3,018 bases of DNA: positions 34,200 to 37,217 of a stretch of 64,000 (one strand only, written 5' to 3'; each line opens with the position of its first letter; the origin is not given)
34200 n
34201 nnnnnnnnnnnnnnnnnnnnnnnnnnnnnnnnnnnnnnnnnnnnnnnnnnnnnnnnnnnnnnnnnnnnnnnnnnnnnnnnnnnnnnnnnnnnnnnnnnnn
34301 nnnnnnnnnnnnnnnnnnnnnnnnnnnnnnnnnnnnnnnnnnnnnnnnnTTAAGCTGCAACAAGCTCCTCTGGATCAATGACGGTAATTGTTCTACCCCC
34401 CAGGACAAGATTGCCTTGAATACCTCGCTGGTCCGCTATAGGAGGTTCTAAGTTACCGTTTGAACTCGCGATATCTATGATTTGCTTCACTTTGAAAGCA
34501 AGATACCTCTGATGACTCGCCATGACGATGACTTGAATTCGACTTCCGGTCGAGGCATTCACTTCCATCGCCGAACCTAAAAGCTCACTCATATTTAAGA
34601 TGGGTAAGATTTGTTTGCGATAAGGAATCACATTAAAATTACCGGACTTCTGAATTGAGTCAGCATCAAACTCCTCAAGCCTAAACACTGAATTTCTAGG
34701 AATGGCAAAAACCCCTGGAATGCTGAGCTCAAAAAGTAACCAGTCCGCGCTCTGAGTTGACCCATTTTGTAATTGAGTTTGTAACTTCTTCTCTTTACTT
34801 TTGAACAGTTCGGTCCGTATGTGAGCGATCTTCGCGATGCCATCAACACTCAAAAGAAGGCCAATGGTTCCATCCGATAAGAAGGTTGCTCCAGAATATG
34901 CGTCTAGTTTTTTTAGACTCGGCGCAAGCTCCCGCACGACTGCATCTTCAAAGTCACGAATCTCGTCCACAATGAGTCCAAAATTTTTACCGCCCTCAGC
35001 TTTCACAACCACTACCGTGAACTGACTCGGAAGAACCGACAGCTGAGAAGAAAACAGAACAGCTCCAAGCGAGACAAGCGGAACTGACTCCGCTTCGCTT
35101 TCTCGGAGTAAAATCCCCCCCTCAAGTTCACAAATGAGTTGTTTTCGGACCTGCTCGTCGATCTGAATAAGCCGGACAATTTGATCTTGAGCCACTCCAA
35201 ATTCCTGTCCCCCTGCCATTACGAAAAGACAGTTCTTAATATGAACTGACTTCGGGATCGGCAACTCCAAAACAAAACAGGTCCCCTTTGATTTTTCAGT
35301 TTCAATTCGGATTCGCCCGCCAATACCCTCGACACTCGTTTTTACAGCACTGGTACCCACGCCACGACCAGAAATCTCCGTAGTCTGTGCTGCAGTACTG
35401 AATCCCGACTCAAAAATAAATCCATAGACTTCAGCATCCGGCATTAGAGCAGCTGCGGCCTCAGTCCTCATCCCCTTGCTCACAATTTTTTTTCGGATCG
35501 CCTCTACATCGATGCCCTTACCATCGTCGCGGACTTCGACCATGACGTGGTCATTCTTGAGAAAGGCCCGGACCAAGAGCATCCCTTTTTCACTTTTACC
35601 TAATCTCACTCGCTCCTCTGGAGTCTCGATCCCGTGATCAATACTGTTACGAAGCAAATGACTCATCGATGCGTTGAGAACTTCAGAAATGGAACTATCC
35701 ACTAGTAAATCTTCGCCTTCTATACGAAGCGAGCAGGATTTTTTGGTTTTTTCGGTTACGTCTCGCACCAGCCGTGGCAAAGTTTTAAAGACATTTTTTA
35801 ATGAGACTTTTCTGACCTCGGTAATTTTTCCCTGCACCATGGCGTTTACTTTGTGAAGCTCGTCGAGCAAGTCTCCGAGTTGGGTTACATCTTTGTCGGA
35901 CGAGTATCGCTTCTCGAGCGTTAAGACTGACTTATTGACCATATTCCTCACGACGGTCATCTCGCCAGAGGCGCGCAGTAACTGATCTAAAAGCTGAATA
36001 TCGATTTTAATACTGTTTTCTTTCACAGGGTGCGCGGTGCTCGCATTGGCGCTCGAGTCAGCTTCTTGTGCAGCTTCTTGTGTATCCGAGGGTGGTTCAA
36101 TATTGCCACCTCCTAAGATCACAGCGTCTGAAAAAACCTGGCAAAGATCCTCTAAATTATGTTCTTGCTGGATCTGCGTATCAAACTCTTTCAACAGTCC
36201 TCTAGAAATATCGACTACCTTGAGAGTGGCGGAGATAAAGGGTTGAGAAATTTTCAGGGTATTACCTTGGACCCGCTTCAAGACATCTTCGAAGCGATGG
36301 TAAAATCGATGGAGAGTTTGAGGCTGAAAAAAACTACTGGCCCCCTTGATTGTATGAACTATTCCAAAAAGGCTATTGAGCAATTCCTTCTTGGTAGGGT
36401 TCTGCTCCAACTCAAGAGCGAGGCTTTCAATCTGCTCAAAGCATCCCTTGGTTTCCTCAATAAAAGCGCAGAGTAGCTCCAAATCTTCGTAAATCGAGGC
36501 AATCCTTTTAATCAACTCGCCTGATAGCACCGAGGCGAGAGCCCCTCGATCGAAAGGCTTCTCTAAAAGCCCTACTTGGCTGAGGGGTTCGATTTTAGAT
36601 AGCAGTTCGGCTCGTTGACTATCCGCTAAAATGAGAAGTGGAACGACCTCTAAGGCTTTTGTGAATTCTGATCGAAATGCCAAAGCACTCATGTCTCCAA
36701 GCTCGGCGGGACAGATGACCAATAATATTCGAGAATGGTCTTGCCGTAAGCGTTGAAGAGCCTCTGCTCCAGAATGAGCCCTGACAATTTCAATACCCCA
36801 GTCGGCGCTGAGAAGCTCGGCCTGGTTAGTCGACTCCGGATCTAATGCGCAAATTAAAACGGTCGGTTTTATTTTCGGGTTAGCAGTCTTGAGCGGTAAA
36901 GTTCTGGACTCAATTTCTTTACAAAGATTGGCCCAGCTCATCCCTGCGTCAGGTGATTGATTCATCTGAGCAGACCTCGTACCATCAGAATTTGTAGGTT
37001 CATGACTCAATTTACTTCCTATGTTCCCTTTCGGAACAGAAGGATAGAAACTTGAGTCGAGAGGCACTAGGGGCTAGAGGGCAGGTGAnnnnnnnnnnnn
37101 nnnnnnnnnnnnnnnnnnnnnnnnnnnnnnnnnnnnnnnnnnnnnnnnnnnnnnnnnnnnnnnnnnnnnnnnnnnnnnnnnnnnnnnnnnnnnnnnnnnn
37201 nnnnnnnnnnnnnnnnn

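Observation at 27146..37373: Chemosensory supercluster with two divergent hybrid CheA kinases (CheA-CheW-CheW-REC and REC-like-HPt-CheA-CheW-CheW)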

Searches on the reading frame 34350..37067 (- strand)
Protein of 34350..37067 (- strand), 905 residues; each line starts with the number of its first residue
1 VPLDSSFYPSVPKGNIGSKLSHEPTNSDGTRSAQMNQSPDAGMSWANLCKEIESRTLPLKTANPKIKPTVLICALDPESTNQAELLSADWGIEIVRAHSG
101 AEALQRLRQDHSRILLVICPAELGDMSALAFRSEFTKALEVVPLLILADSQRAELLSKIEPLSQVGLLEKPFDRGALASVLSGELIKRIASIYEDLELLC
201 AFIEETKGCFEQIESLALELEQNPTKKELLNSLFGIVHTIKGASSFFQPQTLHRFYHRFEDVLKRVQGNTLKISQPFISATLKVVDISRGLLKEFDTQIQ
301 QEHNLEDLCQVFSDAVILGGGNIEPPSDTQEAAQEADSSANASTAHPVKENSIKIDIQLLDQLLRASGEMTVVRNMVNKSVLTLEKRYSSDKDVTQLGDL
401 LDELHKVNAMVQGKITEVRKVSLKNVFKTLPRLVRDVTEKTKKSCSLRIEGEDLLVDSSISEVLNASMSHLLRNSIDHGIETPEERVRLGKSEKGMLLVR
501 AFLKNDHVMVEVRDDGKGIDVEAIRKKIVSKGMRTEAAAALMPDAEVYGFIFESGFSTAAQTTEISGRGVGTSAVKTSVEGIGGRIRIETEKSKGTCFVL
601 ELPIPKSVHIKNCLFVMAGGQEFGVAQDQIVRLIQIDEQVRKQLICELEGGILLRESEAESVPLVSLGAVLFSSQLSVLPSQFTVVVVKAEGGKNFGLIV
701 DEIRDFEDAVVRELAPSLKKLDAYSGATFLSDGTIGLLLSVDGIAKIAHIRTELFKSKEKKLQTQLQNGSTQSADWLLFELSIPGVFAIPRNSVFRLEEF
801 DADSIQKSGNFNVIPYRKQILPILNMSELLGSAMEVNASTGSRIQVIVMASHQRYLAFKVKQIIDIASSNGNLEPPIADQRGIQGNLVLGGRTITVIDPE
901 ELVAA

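Call 3: search_protein_families(library=pfam, proteins=[window:34350-37067:-], max_evalue=0.01)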
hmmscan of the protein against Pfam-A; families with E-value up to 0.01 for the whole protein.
window:34350-37067:- (905 aa): 5 families
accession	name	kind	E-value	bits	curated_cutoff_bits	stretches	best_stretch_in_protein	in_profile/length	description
PF01584.24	CheW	-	2.8e-25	89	23.5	2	613-745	2-134/138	CheW-like domain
PF02518.31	HATPase_c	-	3.3e-17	63.4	26.4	1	468-605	10-110/111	Histidine kinase-, DNA gyrase B-, and HSP90-like ATPase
PF01627.28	Hpt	-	3.5e-09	37.2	24.6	1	197-279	1-72/84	Hpt domain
PF02895.20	H-kinase_dim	-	1.3e-05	26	23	1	351-415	2-65/68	Signal transducing histidine kinase, homodimeric domain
PF00072.30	Response_reg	-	0.0016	19.1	30.2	1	84-180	16-109/111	Response regulator receiver domain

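Call 8: search_protein_families(library=ncbifam, proteins=[window:34350-37067:-], max_evalue=0.01)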
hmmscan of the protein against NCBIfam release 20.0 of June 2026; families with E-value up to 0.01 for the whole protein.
window:34350-37067:- (905 aa): 30 families (the best 25 are shown)
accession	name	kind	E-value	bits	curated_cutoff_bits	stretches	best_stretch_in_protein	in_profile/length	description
NF041336.1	CheA_Halo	equivalog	3.8e-87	293.5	950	2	328-742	267-664/666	chemotaxis protein CheA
NF007835.0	PRK10547.1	equivalog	1e-65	222.6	793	2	330-749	257-661/670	chemotaxis protein CheA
NF008298.1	PRK11086.1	subfamily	2e-10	39.7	520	1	550-604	476-525/529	DcuS/MalK family sensor histidine kinase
NF010411.0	PRK13837.1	equivalog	4.2e-09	35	647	1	550-642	626-711/828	two-component system VirA-like sensor kinase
NF041832.1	near_NosP_CTERM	subfamily_domain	8.9e-08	31.6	400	0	69-174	253-359/370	NahK/ErcS family hybrid sensor histidine kinase/response regulator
TIGR02916.1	PEP_his_kin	equivalog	1.2e-06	27.4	300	1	561-603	637-679/679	XrtA/PEP-CTERM system histidine kinase PrsK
NF047874.1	MASE3_PAS_HK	subfamily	2.8e-06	26.4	560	1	563-612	584-632/655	MASE3 domain-containing sensor histidine kinase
NF046044.1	PnpS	equivalog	3.4e-06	26.3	400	1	561-603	348-390/390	two-component system histidine kinase PnpS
NF007688.0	PRK10364.1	equivalog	5.7e-06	25.3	479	1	562-604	409-451/460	two-component system sensor histidine kinase ZraS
NF008468.0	PRK11360.1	equivalog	2.5e-05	22.8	646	0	562-606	566-610/616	two-component system sensor histidine kinase AtoS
TIGR02966.1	phoR_proteo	equivalog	3.3e-05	23.1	334.2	1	392-525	159-279/333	phosphate regulon sensor histidine kinase PhoR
NF046020.1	HisKinCckABruc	equivalog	4.1e-05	21.6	1000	0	545-604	651-707/868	cell cycle histidine kinase CckA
NF011627.0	PRK15053.1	equivalog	4.6e-05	22.2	656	0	550-606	487-541/552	sensor histidine kinase DpiB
NF041947.1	LuxQ_Vibrio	equivalog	6.6e-05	21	1200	1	559-607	651-699/843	quorum-sensing autoinducer 2 sensor kinase/phosphatase LuxQ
NF011874.0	PRK15347.1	equivalog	8.2e-05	20.8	852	0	560-606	569-616/921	two component system sensor kinase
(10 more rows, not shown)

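Call 13: find_homologous_proteins(query=window:34350-36965:-, max_evalue=1e-10)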
Query window:34350-36965:- (871 aa): 1174 proteins with E <= 1e-10 among 8000 candidates; the best 120 are listed.
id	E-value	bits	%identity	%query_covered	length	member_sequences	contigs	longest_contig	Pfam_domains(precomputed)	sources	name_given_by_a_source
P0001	0.0e+0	1886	100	100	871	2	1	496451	PF02895.21,PF01584.25,PF02518.32,PF01627.29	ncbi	-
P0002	0.0e+0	1076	57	99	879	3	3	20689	PF02895.21,PF01584.25,PF02518.32,PF01627.29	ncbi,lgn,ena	-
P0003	0.0e+0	1069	59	100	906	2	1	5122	PF01584.25,PF02518.32,PF01627.29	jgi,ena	-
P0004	1.0e-245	836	48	99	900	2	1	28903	PF01584.25,PF02518.32,PF01627.29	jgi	jgi:two-component system chemotaxis sensor kinase CheA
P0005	2.0e-241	822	64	70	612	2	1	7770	PF02895.21,PF01584.25,PF02518.32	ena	-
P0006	4.2e-172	593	39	96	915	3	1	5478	PF02895.21,PF01584.25,PF02518.32,PF00072.31,PF01627.29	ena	-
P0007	3.3e-170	586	39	92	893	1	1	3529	PF02895.21,PF01584.25,PF02518.32,PF00072.31,PF01627.29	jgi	jgi:two-component system chemotaxis sensor kinase CheA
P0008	1.1e-165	571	40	96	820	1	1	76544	PF02895.21,PF01584.25,PF02518.32,PF00072.31,PF01627.29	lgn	-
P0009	2.2e-163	564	37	95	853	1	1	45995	PF01584.25,PF02518.32,PF00072.31,PF01627.29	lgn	-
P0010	3.2e-162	560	36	92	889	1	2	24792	PF02895.21,PF01584.25,PF02518.32,PF00072.31,PF01627.29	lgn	-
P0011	5.1e-143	496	37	84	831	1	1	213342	PF02895.21,PF01584.25,PF02518.32,PF00072.31,PF01627.29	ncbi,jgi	jgi:two-component system chemotaxis sensor kinase CheA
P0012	2.6e-139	484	37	89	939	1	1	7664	PF02895.21,PF01584.25,PF02518.32,PF00072.31,PF01627.29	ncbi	-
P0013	3.5e-139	484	34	96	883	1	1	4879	PF01584.25,PF02518.32,PF00072.31,PF01627.29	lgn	-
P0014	4.7e-137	477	34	93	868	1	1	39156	PF01584.25,PF02518.32,PF00072.31,PF01627.29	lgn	-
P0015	9.8e-134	466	35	89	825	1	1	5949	PF02895.21,PF01584.25,PF02518.32,PF00072.31,PF01627.29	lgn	-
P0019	2.1e-127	445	32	93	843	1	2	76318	PF01584.25,PF02518.32,PF00072.31,PF01627.29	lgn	-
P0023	2.1e-110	388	29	92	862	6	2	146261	PF01584.25,PF02518.32,PF00072.31,PF01627.29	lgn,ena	-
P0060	3.3e-89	318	31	63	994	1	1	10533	PF02895.21,PF01584.25,PF01152.28,PF02518.32,PF00072.31,PF01627.29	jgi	jgi:two-component system chemotaxis sensor kinase CheA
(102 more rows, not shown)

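Call 18: find_related_loci(query=A1, collection=genome_contigs, flank=10000)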
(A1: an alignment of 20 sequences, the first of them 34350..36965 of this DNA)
Query A1 (871 aa) in genome_contigs; peptide patterns used: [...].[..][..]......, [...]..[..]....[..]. (x = any residue, [..] = any of these).
600 stretches matched a pattern (row limit reached: there are more); 600 encode a relative of the query (tblastn E <= 1e-3); the best 80 are kept; 80 distinct loci.
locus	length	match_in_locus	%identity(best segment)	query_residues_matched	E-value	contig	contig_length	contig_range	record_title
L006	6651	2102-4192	31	154-869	2e-97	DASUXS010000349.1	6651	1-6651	MAG TPA_asm: Moraxellaceae bacterium isolate SMAG_U1875 k141_1315603, whole genome shotgun sequence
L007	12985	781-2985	29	160-869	1e-93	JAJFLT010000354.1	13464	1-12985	MAG: Opitutales bacterium isolate OFTM292 OFTM292_353, whole genome shotgun sequence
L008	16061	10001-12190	29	163-869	1e-88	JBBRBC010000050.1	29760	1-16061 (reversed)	MAG: Opitutales bacterium isolate Co_metawrap_2325 Cmw_2325_k141_9048561_length_29760_cov_16.9957, whole genome shotgun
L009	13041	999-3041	29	160-832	6e-87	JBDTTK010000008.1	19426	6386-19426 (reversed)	MAG: Bryobacteraceae bacterium isolate cluster3_bin.294 NODE_10019_length_19426_cov_4.513551, whole genome shotgun seque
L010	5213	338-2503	30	168-870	7e-87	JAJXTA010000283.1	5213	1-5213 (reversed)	MAG: bacterium isolate BP4.bin29 NODE_25082_length_5213_cov_0.975423, whole genome shotgun sequence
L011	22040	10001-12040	29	155-864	3e-86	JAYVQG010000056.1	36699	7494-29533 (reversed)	MAG: Limnoglobus sp. isolate GL72_UP_concoct_246 GL72_UP_concoct_246_55, whole genome shotgun sequence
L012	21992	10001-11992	29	168-832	1e-85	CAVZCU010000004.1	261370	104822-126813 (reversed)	MAG: uncultured Gemmataceae bacterium isolate MFD00822.bin.2.119 genome assembly, contig: contig_132499, whole genome sh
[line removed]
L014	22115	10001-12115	28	163-864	1e-83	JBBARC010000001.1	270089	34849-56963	MAG: Acetobacteraceae bacterium isolate EUL_209 ctg1-EUL_209, whole genome shotgun sequence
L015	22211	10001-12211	28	168-842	2e-83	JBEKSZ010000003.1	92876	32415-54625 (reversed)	MAG: Candidatus Acidiferrum sp. isolate SPRUCE 546 SPRUCE_546_3, whole genome shotgun sequence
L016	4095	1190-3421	29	163-864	4e-83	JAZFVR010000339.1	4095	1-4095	MAG: Alphaproteobacteria bacterium isolate BS3bin.25 BS3bin.25_339, whole genome shotgun sequence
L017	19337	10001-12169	28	163-864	8e-82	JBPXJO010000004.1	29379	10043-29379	MAG: Alphaproteobacteria bacterium isolate mt_P7 k141_144164, whole genome shotgun sequence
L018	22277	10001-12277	33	160-864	2e-80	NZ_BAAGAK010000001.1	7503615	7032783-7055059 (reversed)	Krasilnikovia sp. M28-CT-15 sequence1, whole genome shotgun sequence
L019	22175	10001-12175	27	163-864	1e-78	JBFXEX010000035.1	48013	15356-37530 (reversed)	MAG: Xanthobacteraceae bacterium isolate CA_2019_TPIn_126 NODE_2320_length_48013_cov_5.315875_TPIn, whole genome shotgun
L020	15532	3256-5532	32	187-864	2e-77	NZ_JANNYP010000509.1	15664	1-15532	MAG: Armatimonas sp. isolate VAR_34_concoct_113 VAR_34_k141_1185668, whole genome shotgun sequence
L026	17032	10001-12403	30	55-858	3e-101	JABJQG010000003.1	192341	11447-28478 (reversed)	MAG: Bdellovibrionaceae bacterium isolate SI075_bin85 k141_2445603, whole genome shotgun sequence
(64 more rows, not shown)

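Call 21: search_protein_families(library=pfam, proteins=[L026:1816-4560:+, L026:5053-6609:+, L026:7694-8683:+, L026:8684-9061:+, L026:9923-12505:+, L026:12623-13018:+, L026:13057-13509:-, L026:13721-14314:+, L026:705-1205:-, L026:14442-15974:+], max_evalue=0.01)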
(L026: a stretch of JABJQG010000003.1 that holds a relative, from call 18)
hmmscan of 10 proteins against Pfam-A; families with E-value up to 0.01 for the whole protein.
L026:1816-4560:+ (914 aa): 5 families
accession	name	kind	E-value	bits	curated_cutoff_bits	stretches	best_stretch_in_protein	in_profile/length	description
PF01584.24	CheW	-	1e-33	116.3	23.5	2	480-617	3-135/138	CheW-like domain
PF00072.30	Response_reg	-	9.4e-20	71.3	30.2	1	795-906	1-110/111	Response regulator receiver domain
PF02518.31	HATPase_c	-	1.8e-15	57.8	26.4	1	334-473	4-110/111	Histidine kinase-, DNA gyrase B-, and HSP90-like ATPase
PF02895.20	H-kinase_dim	-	1.7e-13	51.2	23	1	227-285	2-67/68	Signal transducing histidine kinase, homodimeric domain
PF01627.28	Hpt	-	1.5e-11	44.8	24.6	1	9-99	1-73/84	Hpt domain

L026:5053-6609:+ (518 aa): 4 families
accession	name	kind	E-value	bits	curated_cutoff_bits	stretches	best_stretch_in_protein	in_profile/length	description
PF00015.26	MCPsignal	-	5.1e-33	114.8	34.6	1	325-482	5-162/172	Methyl-accepting chemotaxis protein (MCP) signalling domain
PF13188.13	PAS_8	-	7.7e-05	22.9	21.8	0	139-177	2-38/65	PAS domain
PF13426.13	PAS_9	-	0.0011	19.7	27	0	28-129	5-103/103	PAS domain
PF06103.16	DUF948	-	0.0046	17.5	37.2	0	391-474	18-87/89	Bacterial protein of unknown function (DUF948)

L026:7694-8683:+ (329 aa): 2 families
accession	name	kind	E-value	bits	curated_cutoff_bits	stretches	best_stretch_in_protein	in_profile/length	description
PF00072.30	Response_reg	-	1.1e-26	93.6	30.2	1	154-262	1-109/111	Response regulator receiver domain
PF01627.28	Hpt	-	2.7e-13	50.4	24.6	1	7-89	2-73/84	Hpt domain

L026:8684-9061:+ (125 aa): 1 family
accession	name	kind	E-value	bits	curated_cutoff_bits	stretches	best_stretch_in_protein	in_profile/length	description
PF00072.30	Response_reg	-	4.2e-26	91.7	30.2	1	7-118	1-110/111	Response regulator receiver domain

L026:9923-12505:+ (860 aa): 5 families
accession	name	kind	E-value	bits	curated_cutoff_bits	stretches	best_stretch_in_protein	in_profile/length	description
PF02518.31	HATPase_c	-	5.8e-17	62.6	26.4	1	400-539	4-110/111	Histidine kinase-, DNA gyrase B-, and HSP90-like ATPase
PF01584.24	CheW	-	2.8e-16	59.8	23.5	2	548-684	3-137/138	CheW-like domain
PF00072.30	Response_reg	-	1.3e-12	48.3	30.2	1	8-119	1-110/111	Response regulator receiver domain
PF01627.28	Hpt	-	1.2e-11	45.1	24.6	1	135-224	1-79/84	Hpt domain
PF02895.20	H-kinase_dim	-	1.4e-05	25.9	23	1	287-350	4-66/68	Signal transducing histidine kinase, homodimeric domain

L026:12623-13018:+ (131 aa): 1 family
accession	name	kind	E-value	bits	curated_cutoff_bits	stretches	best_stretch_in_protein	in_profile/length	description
PF00072.30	Response_reg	-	5e-24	85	30.2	1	8-122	1-110/111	Response regulator receiver domain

L026:13057-13509:- (150 aa): 0 families

L026:13721-14314:+ (197 aa): 2 families
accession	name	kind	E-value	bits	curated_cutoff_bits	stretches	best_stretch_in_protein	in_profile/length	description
PF00881.29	Nitroreductase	-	3.3e-34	118.9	23.5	1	11-178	1-167/167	Nitroreductase family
PF14512.11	TM1586_NiRdase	-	4.3e-10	40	27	1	30-55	160-185/215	Putative TM nitroreductase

L026:705-1205:- (166 aa): 1 family
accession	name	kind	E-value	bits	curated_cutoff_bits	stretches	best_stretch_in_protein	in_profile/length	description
PF13690.11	CheX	-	6.5e-19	68.2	27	1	53-150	2-94/94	Chemotaxis phosphatase CheX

L026:14442-15974:+ (510 aa): 1 family
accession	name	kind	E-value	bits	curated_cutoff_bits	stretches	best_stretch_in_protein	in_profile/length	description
PF00082.27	Peptidase_S8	-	4.9e-49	167.6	21.8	1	206-481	2-273/288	Subtilase family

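Call 23: find_encoding_contigs(protein=P0002, flank=10000, max_places=2)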
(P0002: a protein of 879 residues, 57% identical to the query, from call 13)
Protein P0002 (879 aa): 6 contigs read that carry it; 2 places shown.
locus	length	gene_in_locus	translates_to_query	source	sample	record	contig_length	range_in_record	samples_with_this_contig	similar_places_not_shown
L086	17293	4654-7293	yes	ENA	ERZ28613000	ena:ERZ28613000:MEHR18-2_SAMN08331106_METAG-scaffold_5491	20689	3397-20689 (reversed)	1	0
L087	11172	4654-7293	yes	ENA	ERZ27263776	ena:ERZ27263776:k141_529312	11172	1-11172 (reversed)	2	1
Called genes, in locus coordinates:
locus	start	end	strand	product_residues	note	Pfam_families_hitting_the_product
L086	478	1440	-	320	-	-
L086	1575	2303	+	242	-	-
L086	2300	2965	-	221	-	PF03942:DTW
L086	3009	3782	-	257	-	PF20582:UPF0758_N, PF04002:RadC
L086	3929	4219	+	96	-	-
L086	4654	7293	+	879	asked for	PF01627:Hpt, PF02895:H-kinase_dim (faint), PF02518:HATPase_c, PF01584:CheW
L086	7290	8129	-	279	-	PF01739:CheR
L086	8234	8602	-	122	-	-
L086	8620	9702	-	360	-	PF00072:Response_reg, PF01339:CheB_methylest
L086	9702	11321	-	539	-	-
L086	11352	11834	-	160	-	PF01584:CheW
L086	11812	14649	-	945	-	PF01627:Hpt, PF02895:H-kinase_dim, PF02518:HATPase_c, PF01584:CheW, PF00072:Response_reg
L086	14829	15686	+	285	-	PF00042:Globin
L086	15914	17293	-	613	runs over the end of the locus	PF07973:tRNA_SAD, PF00587:tRNA-synt_2b, PF03129:HGTP_anticodon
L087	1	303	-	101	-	?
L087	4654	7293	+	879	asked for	PF01627:Hpt, PF02895:H-kinase_dim (faint), PF02518:HATPase_c, PF01584:CheW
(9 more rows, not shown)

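Call 24: find_encoding_contigs(protein=P0004, flank=10000, max_places=2)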
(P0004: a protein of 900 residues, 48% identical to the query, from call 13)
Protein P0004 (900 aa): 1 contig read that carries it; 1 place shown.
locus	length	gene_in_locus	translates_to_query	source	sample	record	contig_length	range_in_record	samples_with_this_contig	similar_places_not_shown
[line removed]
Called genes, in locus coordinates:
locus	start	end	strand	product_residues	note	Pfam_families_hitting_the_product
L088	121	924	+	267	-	PF00378:ECH_1, PF16113:ECH_2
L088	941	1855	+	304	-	PF00682:HMGL-like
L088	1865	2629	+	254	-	PF01553:Acyltransferase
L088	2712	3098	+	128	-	PF01258:zf-dskA_traR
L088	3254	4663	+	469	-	PF00512:HisKA, PF02518:HATPase_c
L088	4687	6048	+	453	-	PF00072:Response_reg, PF00158:Sigma54_activat, PF14532:Sigma54_activ_2, PF00004:AAA, PF07724:AAA_2 (weak), PF07728:AAA_5, PF25601:AAA_lid_14, PF02954:HTH_8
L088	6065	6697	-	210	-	-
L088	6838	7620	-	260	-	-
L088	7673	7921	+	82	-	-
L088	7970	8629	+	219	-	PF03942:DTW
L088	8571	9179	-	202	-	PF04002:RadC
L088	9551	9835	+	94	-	-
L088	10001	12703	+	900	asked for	PF01627:Hpt, PF02518:HATPase_c, PF01584:CheW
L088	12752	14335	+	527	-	-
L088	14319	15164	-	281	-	PF01739:CheR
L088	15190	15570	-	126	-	-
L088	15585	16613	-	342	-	PF00072:Response_reg, PF01339:CheB_methylest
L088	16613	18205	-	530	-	PF13188:PAS_8 (faint), PF13596:PAS_10 (faint), PF00015:MCPsignal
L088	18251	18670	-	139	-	?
